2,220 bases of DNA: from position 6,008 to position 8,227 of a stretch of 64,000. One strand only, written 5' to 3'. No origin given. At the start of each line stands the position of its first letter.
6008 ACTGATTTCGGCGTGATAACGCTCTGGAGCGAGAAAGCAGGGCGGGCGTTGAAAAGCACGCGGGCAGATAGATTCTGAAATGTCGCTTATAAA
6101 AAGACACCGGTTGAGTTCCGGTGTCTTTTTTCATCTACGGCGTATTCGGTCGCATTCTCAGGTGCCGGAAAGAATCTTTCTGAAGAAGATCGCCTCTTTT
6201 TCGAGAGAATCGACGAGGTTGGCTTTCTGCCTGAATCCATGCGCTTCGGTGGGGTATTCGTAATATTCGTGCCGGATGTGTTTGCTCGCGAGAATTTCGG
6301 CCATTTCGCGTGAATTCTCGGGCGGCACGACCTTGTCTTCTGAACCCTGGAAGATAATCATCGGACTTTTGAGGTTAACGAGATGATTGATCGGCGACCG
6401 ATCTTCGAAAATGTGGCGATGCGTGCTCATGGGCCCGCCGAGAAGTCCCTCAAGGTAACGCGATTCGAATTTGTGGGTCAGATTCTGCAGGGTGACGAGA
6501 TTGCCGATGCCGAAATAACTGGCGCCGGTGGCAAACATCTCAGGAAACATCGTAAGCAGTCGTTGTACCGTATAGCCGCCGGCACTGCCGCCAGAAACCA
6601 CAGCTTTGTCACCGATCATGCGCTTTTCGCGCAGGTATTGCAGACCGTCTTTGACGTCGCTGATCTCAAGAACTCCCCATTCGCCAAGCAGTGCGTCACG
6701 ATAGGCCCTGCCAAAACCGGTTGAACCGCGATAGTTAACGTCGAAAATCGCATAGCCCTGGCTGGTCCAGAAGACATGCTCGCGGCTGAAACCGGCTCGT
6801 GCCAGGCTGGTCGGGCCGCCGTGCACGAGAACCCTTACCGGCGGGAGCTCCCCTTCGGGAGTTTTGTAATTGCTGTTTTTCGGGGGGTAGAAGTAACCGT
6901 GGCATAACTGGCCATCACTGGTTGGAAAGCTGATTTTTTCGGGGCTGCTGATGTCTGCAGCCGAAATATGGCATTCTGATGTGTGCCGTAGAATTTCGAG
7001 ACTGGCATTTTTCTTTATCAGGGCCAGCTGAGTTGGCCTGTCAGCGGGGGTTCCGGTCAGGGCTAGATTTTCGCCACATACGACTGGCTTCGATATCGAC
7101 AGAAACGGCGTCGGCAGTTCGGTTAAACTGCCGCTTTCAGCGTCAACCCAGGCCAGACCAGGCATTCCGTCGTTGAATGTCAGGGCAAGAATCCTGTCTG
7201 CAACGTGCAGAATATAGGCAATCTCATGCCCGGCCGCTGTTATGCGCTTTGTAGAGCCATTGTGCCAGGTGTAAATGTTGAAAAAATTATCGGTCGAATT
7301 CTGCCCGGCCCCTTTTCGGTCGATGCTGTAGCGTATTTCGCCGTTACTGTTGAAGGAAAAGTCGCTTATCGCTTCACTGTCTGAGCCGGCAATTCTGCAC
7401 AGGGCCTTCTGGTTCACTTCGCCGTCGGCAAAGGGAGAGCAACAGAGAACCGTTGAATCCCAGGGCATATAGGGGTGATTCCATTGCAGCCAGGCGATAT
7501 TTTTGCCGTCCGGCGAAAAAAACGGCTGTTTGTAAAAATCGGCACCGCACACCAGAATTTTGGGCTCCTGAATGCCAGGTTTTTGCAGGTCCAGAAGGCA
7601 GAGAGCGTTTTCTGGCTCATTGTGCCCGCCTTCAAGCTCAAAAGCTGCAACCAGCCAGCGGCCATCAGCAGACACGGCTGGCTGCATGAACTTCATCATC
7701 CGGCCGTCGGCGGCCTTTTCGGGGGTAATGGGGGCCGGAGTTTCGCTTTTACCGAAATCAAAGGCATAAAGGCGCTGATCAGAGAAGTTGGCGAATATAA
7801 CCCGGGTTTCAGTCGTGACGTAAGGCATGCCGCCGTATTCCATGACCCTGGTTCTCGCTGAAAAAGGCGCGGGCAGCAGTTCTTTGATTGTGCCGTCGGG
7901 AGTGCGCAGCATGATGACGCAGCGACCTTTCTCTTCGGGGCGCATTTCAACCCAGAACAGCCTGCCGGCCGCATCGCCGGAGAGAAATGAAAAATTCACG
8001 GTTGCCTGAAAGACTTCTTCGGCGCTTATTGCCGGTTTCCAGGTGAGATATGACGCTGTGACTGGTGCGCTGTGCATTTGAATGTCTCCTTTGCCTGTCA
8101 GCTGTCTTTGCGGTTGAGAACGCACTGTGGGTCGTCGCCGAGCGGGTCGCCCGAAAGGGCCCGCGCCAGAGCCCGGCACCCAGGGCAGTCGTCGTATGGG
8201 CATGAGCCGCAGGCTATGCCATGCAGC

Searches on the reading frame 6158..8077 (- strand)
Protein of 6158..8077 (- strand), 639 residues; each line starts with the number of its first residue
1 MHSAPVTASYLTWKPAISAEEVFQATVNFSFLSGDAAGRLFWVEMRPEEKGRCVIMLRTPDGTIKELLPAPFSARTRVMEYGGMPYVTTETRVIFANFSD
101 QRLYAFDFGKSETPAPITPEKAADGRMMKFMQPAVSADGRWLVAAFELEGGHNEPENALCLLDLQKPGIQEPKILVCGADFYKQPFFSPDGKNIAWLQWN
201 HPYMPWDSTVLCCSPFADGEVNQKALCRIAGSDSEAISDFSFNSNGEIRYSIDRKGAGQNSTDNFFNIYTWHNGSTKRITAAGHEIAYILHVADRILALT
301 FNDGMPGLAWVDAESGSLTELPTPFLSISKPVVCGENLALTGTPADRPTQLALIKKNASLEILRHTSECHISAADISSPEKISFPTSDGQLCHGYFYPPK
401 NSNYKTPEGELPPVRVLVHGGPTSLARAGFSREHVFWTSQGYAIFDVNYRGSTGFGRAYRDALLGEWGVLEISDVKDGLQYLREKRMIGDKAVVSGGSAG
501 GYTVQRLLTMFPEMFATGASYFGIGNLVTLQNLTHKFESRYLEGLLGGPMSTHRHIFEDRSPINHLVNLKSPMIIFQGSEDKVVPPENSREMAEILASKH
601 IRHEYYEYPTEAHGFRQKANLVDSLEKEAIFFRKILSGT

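Call 6: search_protein_families(library=pfam, proteins=[window:6158-8077:-], max_evalue=0.01)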
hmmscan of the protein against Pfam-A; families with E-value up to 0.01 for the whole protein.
window:6158-8077:- (639 aa): 6 families
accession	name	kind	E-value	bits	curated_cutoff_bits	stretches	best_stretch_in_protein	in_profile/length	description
PF00326.27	Peptidase_S9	-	1.6e-37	129.5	22.6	1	430-637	3-211/213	Prolyl oligopeptidase family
PF20434.5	BD-FAE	-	4.5e-13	49.6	26.8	1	521-595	139-214/215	BD-FAE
PF12146.15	Hydrolase_4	-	6.9e-07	29.3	27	1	568-607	189-228/239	Serine aminopeptidase, S33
PF01738.24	DLH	-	1.1e-05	25.6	21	1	474-621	80-194/217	Dienelactone hydrolase family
PF07676.18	PD40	-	0.0001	22.6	20.9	0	185-196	14-25/38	WD40-like Beta Propeller Repeat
PF00561.26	Abhydrolase_1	-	0.001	19.3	25.8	0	554-613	183-238/245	alpha/beta hydrolase fold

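Call 7: search_protein_families(library=ncbifam, proteins=[window:6158-8077:-], max_evalue=0.01)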
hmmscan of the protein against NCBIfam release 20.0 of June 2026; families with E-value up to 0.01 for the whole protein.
window:6158-8077:- (639 aa): 5 families
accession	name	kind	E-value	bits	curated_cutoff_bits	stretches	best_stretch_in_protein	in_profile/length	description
NF053518.1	DipepPtdsDpp5Prph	equivalog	1.3e-11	43.7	900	1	413-620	426-638/655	dipeptidyl-peptidase Dpp5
NF050058.1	e_dPHAscl_type1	hypoth_equivalog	2.4e-07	30.5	150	1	490-598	104-206/276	extracellular catalytic domain type 1 short-chain-length polyhydroxyalkanoate depolymerase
NF007857.0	PRK10566.1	equivalog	3.3e-05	23.8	201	1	481-634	97-247/249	esterase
TIGR01840.1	esterase_phb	subfamily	0.001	18.6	107.85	1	491-525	96-130/213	PHB depolymerase family esterase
NF052354.1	EstLipQMycob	equivalog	0.0045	15.7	700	1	519-621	279-382/418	esterase LipQ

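Call 29: find_homologous_proteins(query=window:6158-8077:-)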
Query window:6158-8077:- (639 aa): 5056 proteins with E <= 0.001 among 8000 candidates; the best 120 are listed.
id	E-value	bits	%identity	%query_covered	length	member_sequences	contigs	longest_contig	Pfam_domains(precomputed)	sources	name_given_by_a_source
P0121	0.0e+0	1347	89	100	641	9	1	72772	PF00326.28,PF01738.25,PF07676.19,PF12146.16,PF20434.6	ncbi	-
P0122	0.0e+0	1347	89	100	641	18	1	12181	PF00326.28,PF01738.25,PF12146.16,PF20434.6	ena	-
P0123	0.0e+0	1322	88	100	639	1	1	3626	PF00326.28,PF01738.25,PF07676.19,PF12146.16,PF20434.6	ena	-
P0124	0.0e+0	1248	82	100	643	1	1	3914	PF00326.28,PF01738.25,PF07676.19,PF12146.16,PF20434.6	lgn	-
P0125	0.0e+0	1239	81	100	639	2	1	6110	PF00326.28,PF01738.25,PF00561.27,PF07676.19,PF12146.16,PF20434.6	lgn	-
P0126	0.0e+0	1110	72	100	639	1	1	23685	PF00326.28,PF00561.27,PF12146.16,PF20434.6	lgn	-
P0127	0.0e+0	1044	68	100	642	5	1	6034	PF00326.28,PF01738.25,PF12146.16,PF20434.6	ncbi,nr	ncbi:MAG: prolyl oligopeptidase family serine peptidase [Candidatus Riflebacteria bacterium]|nr:prol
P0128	0.0e+0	1037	68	100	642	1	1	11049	PF00326.28,PF01738.25,PF12146.16,PF20434.6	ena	-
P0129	0.0e+0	1019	67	100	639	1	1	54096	PF00326.28,PF01738.25,PF07676.19,PF12146.16,PF20434.6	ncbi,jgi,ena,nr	ncbi:MAG: prolyl oligopeptidase family serine peptidase [Candidatus Riflebacteria bacterium]|nr:prol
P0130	0.0e+0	1012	67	100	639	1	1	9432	PF00326.28,PF01738.25,PF12146.16,PF20434.6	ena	-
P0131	3.4e-294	996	65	100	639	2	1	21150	PF00326.28,PF01738.25,PF12146.16,PF20434.6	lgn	-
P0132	2.8e-293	993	67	100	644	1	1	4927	PF00326.28,PF01738.25,PF12146.16,PF20434.6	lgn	-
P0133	1.1e-289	981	65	99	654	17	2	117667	PF00326.28,PF01738.25,PF20434.6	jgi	-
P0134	5.1e-287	972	62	99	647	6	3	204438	PF00326.28,PF01738.25,PF20434.6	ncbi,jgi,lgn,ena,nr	ncbi:MAG: hypothetical protein CVV41_15125 [Candidatus Riflebacteria bacterium HGW-Riflebacteria-1]|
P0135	6.8e-287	972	64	100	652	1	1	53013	PF00326.28,PF01738.25,PF20434.6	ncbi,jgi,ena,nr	ncbi:MAG: hypothetical protein CVV42_14050 [Candidatus Riflebacteria bacterium HGW-Riflebacteria-2]|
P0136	1.6e-286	970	64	100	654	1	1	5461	PF00326.28,PF01738.25,PF12146.16,PF20434.6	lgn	-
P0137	1.6e-286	970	65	99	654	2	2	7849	PF00326.28,PF01738.25,PF12146.16,PF20434.6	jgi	-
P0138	5.4e-277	939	63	98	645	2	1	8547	PF00326.28,PF01738.25,PF12146.16,PF20434.6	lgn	-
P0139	1.1e-272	925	61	99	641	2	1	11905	PF00326.28,PF01738.25,PF00561.27,PF12146.16,PF20434.6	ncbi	-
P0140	1.4e-238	812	56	100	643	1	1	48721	PF00326.28,PF01738.25,PF00561.27,PF07676.19,PF12146.16,PF20434.6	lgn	-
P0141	1.3e-230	786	53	100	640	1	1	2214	PF00326.28,PF01738.25,PF00561.27,PF12146.16,PF20434.6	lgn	-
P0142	7.4e-229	780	54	100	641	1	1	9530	PF00326.28,PF01738.25,PF12146.16,PF20434.6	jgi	jgi:dipeptidyl aminopeptidase/acylaminoacyl peptidase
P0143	2.1e-228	778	54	100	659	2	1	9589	PF00326.28,PF01738.25,PF26550.2,PF00561.27,PF12146.16,PF20434.6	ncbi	-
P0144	7.4e-228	776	55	100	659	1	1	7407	PF00326.28,PF01738.25,PF00561.27,PF12146.16,PF20434.6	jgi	jgi:dipeptidyl aminopeptidase/acylaminoacyl peptidase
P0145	2.6e-227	775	55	98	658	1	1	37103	PF00326.28,PF01738.25,PF00561.27,PF12146.16,PF20434.6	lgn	-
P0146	4.2e-226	771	54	100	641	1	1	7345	PF00326.28,PF01738.25,PF00561.27,PF12146.16,PF20434.6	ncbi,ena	-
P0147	5.3e-226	770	54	100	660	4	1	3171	PF00326.28,PF26549.1,PF01738.25,PF26550.2,PF00561.27,PF07676.19,PF12146.16,PF20434.6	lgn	-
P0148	7.2e-226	770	54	100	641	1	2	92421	PF00326.28,PF01738.25,PF00561.27,PF12146.16,PF20434.6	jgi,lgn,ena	-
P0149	1.5e-225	769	54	100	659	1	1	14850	PF00326.28,PF01738.25,PF26550.2,PF12146.16,PF20434.6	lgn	-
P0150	1.6e-225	769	53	99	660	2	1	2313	PF00326.28,PF01738.25,PF00561.27,PF07676.19,PF12146.16,PF20434.6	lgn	-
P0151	2.2e-225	768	53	100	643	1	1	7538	PF00326.28,PF01738.25,PF00561.27,PF12146.16,PF20434.6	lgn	-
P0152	6.2e-224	764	54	100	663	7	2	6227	PF00326.28,PF01738.25,PF26550.2,PF12146.16,PF20434.6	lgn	-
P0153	1.1e-223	763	53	100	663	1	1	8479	PF00326.28,PF01738.25,PF26550.2,PF00561.27,PF12146.16,PF20434.6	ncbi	-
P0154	2.2e-223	762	54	100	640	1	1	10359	PF00326.28,PF01738.25,PF00561.27,PF07676.19,PF12146.16,PF20434.6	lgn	-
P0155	2.7e-223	761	54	100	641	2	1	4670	PF00326.28,PF01738.25,PF00561.27,PF12146.16,PF20434.6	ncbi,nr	ncbi:MAG TPA: prolyl oligopeptidase family serine peptidase [Bdellovibrio sp.]|nr:prolyl oligopeptid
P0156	6.1e-223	760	53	100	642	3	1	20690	PF00326.28,PF01738.25,PF07676.19,PF12146.16,PF20434.6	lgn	-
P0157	1.3e-221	756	53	99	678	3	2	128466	PF00326.28,PF01738.25,PF12146.16,PF20434.6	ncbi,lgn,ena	-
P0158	2.8e-220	751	53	99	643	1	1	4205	PF00326.28,PF01738.25,PF00561.27,PF07676.19,PF12146.16,PF20434.6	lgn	-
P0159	2.9e-220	751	53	100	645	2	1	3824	PF00326.28,PF01738.25,PF12146.16,PF20434.6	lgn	-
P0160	2.7e-218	745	53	100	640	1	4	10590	PF00326.28,PF01738.25,PF12146.16,PF20434.6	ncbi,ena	-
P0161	2.9e-217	741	53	100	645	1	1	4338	PF00326.28,PF01738.25,PF26550.2,PF00561.27,PF07676.19,PF12146.16,PF20434.6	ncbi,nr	ncbi:MAG: prolyl oligopeptidase family serine peptidase [Bdellovibrionaceae bacterium]|nr:prolyl oli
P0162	1.4e-216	739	52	98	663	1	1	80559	PF00326.28,PF01738.25,PF12146.16,PF20434.6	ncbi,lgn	-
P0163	4.6e-216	738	52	99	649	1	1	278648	PF00326.28,PF01738.25,PF12146.16,PF20434.6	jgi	-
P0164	6.2e-213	727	51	100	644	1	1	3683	PF00326.28,PF01738.25,PF00561.27,PF07676.19,PF12146.16,PF20434.6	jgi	jgi:dipeptidyl aminopeptidase/acylaminoacyl peptidase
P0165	1.1e-210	720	52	100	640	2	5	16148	PF00326.28,PF01738.25,PF00561.27,PF12146.16,PF20434.6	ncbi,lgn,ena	-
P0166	1.2e-207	710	50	98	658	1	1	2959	PF00326.28,PF01738.25,PF00561.27,PF07676.19,PF12146.16,PF20434.6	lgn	-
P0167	1.4e-207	710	50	98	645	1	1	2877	PF00326.28,PF00561.27,PF12146.16,PF20434.6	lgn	-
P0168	6.0e-205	701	50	99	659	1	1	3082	PF00326.28,PF01738.25,PF12146.16,PF20434.6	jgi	jgi:dipeptidyl aminopeptidase/acylaminoacyl peptidase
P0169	2.3e-201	689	49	100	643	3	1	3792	PF00326.28,PF01738.25,PF07676.19,PF12146.16,PF20434.6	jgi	-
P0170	8.2e-201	687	51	99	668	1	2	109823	PF00326.28,PF01738.25,PF20434.6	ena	-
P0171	7.7e-199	681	49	99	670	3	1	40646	PF00326.28,PF01738.25,PF12146.16,PF20434.6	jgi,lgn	-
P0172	1.4e-198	680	49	100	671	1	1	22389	PF00326.28,PF01738.25,PF12146.16,PF20434.6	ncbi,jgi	-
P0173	1.4e-193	663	50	98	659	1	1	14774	PF00326.28,PF01738.25,PF12146.16,PF20434.6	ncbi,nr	ncbi:MAG: prolyl oligopeptidase family serine peptidase [Bacteriovoracales bacterium]|nr:prolyl olig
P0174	5.3e-192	658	48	98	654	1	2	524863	PF00326.28,PF01738.25,PF00561.27,PF07676.19,PF12146.16,PF20434.6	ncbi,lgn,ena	-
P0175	1.6e-191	656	49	99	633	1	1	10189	PF00326.28,PF01738.25,PF00561.27,PF12146.16,PF20434.6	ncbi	-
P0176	1.7e-191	656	48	98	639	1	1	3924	PF00326.28,PF01738.25,PF00561.27,PF07676.19,PF12146.16,PF20434.6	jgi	jgi:dipeptidyl aminopeptidase/acylaminoacyl peptidase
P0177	1.5e-188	647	64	68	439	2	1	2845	PF00326.28,PF01738.25,PF00561.27,PF12146.16,PF20434.6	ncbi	-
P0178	9.9e-187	641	48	99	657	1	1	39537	PF00326.28,PF12146.16,PF20434.6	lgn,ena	-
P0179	1.4e-177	610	46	98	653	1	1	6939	PF00326.28,PF01738.25,PF00561.27,PF12146.16,PF20434.6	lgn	-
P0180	1.5e-168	581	45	98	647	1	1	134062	PF00326.28,PF01738.25,PF12146.16,PF20434.6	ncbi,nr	ncbi:MAG: prolyl oligopeptidase family serine peptidase [Candidatus Heimdallarchaeota archaeon]|nr:p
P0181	1.5e-167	577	43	99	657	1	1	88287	PF00326.28,PF01738.25,PF07676.19,PF12146.16,PF20434.6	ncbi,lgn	ncbi:MAG: prolyl oligopeptidase family serine peptidase [Promethearchaeota archaeon]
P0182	7.8e-166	572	43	98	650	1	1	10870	PF00326.28,PF01738.25,PF00561.27,PF12146.16,PF20434.6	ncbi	ncbi:MAG: prolyl oligopeptidase family serine peptidase [Candidatus Odinarchaeota archaeon]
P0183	7.7e-165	568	44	98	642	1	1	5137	PF00326.28,PF07859.20,PF01738.25,PF12146.16,PF20434.6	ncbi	-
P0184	2.5e-163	563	44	99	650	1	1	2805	PF00326.28,PF01738.25,PF00561.27,PF12146.16,PF20434.6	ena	-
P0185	3.4e-163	563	44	98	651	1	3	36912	PF00326.28,PF01738.25,PF12146.16,PF20434.6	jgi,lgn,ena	-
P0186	6.9e-161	555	44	98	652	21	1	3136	PF00326.28,PF01738.25,PF00561.27,PF12146.16,PF20434.6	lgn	-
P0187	1.2e-158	548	41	99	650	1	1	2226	PF00326.28,PF01738.25,PF12146.16,PF20434.6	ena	-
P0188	4.1e-158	546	43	98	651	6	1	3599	PF00326.28,PF01738.25,PF00561.27,PF20434.6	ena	-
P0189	1.1e-157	545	41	98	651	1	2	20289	PF00326.28,PF01738.25,PF12146.16,PF20434.6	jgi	-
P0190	1.0e-154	535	49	79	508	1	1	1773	PF00326.28,PF01738.25,PF00561.27,PF12146.16,PF20434.6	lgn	-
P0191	2.6e-154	534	41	98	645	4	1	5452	PF02129.25,PF00326.28,PF07859.20,PF01738.25,PF00561.27,PF12146.16,PF20434.6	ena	-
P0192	3.9e-154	533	41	98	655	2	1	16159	PF02129.25,PF00326.28,PF07859.20,PF01738.25,PF00561.27,PF12146.16,PF20434.6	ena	-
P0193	1.9e-152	527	41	99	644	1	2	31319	PF00326.28,PF07859.20,PF01738.25,PF00561.27,PF12146.16,PF20434.6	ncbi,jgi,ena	-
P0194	3.8e-152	526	42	100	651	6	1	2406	PF00326.28,PF01738.25,PF12146.16,PF20434.6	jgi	-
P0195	5.2e-152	526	42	99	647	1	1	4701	PF00326.28,PF01738.25,PF00561.27,PF12146.16,PF20434.6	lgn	-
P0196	2.2e-151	524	41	99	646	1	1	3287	PF02129.25,PF00326.28,PF01738.25,PF00561.27,PF12146.16,PF20434.6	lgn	-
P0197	4.6e-151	523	41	99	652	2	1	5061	PF00326.28,PF07859.20,PF01738.25,PF12146.16,PF20434.6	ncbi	-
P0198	2.0e-150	521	42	97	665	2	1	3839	PF00326.28,PF01738.25,PF12146.16,PF20434.6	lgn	-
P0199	3.2e-150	520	42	99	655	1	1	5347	PF00326.28,PF07859.20,PF01738.25,PF12146.16,PF20434.6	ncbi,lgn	-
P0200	7.4e-150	519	41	99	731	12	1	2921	PF00326.28,PF07859.20,PF01738.25,PF12146.16,PF20434.6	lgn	-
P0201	9.3e-149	515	41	99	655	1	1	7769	PF00326.28,PF07859.20,PF01738.25,PF12146.16,PF20434.6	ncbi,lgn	-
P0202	3.3e-146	507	41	99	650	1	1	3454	PF00326.28,PF01738.25,PF00561.27,PF12146.16,PF20434.6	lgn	-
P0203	9.9e-142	492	40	100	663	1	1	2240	PF00326.28,PF01738.25,PF12146.16,PF20434.6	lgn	-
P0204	1.2e-131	459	37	99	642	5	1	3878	PF00326.28,PF01738.25,PF20434.6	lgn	-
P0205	3.8e-131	457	38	99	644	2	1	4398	PF00326.28,PF01738.25,PF20434.6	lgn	-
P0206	6.1e-131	456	39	99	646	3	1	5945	PF00326.28,PF01738.25,PF20434.6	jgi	jgi:dipeptidyl aminopeptidase/acylaminoacyl peptidase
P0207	6.9e-131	456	50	68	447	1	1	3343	PF00326.28,PF01738.25,PF12146.16,PF20434.6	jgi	-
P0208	8.2e-131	456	38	99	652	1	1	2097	PF00326.28,PF01738.25,PF07676.19,PF20434.6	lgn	-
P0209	1.3e-130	455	38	99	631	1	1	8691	PF00326.28,PF01738.25,PF20434.6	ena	-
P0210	4.5e-130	453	39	99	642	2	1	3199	PF02129.25,PF00326.28,PF01738.25,PF20434.6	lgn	-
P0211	7.4e-130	453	39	99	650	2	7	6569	PF00326.28,PF01738.25,PF20434.6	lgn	-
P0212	7.7e-130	453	38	99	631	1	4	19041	PF00326.28,PF01738.25,PF20434.6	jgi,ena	-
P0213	7.8e-130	453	38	99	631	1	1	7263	PF00326.28,PF01738.25,PF20434.6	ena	-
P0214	7.8e-130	453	38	99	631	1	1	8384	PF00326.28,PF01738.25,PF20434.6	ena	-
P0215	7.8e-130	453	38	99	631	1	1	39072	PF00326.28,PF01738.25,PF20434.6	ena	-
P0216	7.9e-130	453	38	99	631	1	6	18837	PF00326.28,PF01738.25,PF20434.6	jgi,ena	-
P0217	1.1e-129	452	38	99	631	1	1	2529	PF00326.28,PF01738.25,PF20434.6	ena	-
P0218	1.1e-129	452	38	99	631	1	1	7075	PF00326.28,PF01738.25,PF20434.6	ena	-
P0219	1.2e-129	452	39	99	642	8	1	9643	PF00326.28,PF07859.20,PF07676.19,PF20434.6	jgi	jgi:dipeptidyl aminopeptidase/acylaminoacyl peptidase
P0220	1.4e-129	452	38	99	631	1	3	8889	PF00326.28,PF01738.25,PF20434.6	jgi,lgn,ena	-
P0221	1.4e-129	452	38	99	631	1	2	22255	PF00326.28,PF01738.25,PF20434.6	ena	-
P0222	1.4e-129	452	38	99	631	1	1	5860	PF00326.28,PF01738.25,PF20434.6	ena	-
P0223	1.5e-129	452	38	99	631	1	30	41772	PF00326.28,PF01738.25,PF20434.6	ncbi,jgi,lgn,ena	-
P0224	1.5e-129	452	38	99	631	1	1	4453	PF00326.28,PF01738.25,PF20434.6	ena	-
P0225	1.5e-129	452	38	99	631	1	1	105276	PF00326.28,PF01738.25,PF20434.6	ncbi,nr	ncbi:prolyl oligopeptidase family serine peptidase [Porticoccaceae bacterium]|nr:prolyl oligopeptida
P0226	2.0e-129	451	38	99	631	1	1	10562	PF00326.28,PF01738.25,PF20434.6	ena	-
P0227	2.0e-129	451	38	99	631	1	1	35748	PF00326.28,PF01738.25,PF20434.6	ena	-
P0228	2.8e-129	451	38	99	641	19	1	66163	PF00326.28,PF20434.6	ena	-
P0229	5.3e-129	450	38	99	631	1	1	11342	PF00326.28,PF01738.25,PF20434.6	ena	-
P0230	5.4e-129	450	38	99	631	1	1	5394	PF00326.28,PF01738.25,PF20434.6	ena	-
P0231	6.8e-129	450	38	99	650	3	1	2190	PF00326.28,PF01738.25,PF20434.6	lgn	-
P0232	7.3e-129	449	38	99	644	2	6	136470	PF00326.28,PF05448.19,PF01738.25,PF20434.6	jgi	-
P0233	9.6e-129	449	38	99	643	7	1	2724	PF00326.28,PF07859.20,PF01738.25,PF20434.6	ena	-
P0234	1.3e-128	449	39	99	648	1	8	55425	PF02129.25,PF00326.28,PF07859.20,PF05448.19,PF01738.25,PF07676.19,PF20434.6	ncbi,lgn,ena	-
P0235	1.4e-128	448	38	99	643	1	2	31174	PF00326.28,PF01738.25,PF07676.19,PF20434.6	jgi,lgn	-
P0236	1.9e-128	448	37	98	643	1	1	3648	PF00326.28,PF07859.20,PF01738.25,PF07676.19,PF20434.6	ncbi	-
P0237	2.0e-128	448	38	94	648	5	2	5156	PF00326.28,PF26549.1,PF07676.19,PF20434.6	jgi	-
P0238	2.3e-128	448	39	98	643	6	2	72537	PF00326.28,PF01738.25,PF20434.6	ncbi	-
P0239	2.6e-128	448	38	99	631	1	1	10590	PF00326.28,PF01738.25,PF20434.6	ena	-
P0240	3.1e-128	447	38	99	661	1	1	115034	PF00326.28,PF05448.19,PF01738.25,PF07676.19,PF20434.6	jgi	-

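Call 30: find_encoding_contigs(protein=P0135, flank=6000, max_places=1)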
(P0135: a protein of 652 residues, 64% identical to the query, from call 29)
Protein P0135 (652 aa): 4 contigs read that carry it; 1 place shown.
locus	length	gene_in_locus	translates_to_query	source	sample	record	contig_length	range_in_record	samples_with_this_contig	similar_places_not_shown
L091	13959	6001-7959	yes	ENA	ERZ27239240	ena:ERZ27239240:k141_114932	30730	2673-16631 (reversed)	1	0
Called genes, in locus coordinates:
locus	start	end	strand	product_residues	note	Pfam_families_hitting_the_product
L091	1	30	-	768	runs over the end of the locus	PF08448:PAS_4 (weak), PF13426:PAS_9 (weak), PF00989:PAS (weak), PF08448:PAS_4, PF13426:PAS_9, PF00512:HisKA (weak), PF02518:HATPase_c, PF00072:Response_reg, +2 more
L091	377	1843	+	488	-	PF03068:PAD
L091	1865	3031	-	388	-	PF00072:Response_reg, PF07228:SpoIIE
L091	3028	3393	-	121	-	PF00072:Response_reg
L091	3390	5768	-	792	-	PF08448:PAS_4, PF13426:PAS_9, PF00989:PAS, PF08448:PAS_4 (weak), PF13426:PAS_9, PF00512:HisKA, PF02518:HATPase_c, PF00072:Response_reg, +3 more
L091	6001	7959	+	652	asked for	PF00326:Peptidase_S9, PF01738:DLH (weak), PF20434:BD-FAE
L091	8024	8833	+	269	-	PF08238:Sel1 (weak)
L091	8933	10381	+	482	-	PF00128:Alpha-amylase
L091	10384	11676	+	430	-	PF01554:MatE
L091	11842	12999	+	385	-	PF04311:DUF459 (faint), PF13472:Lipase_GDSL_2 (weak)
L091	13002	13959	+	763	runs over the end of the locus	-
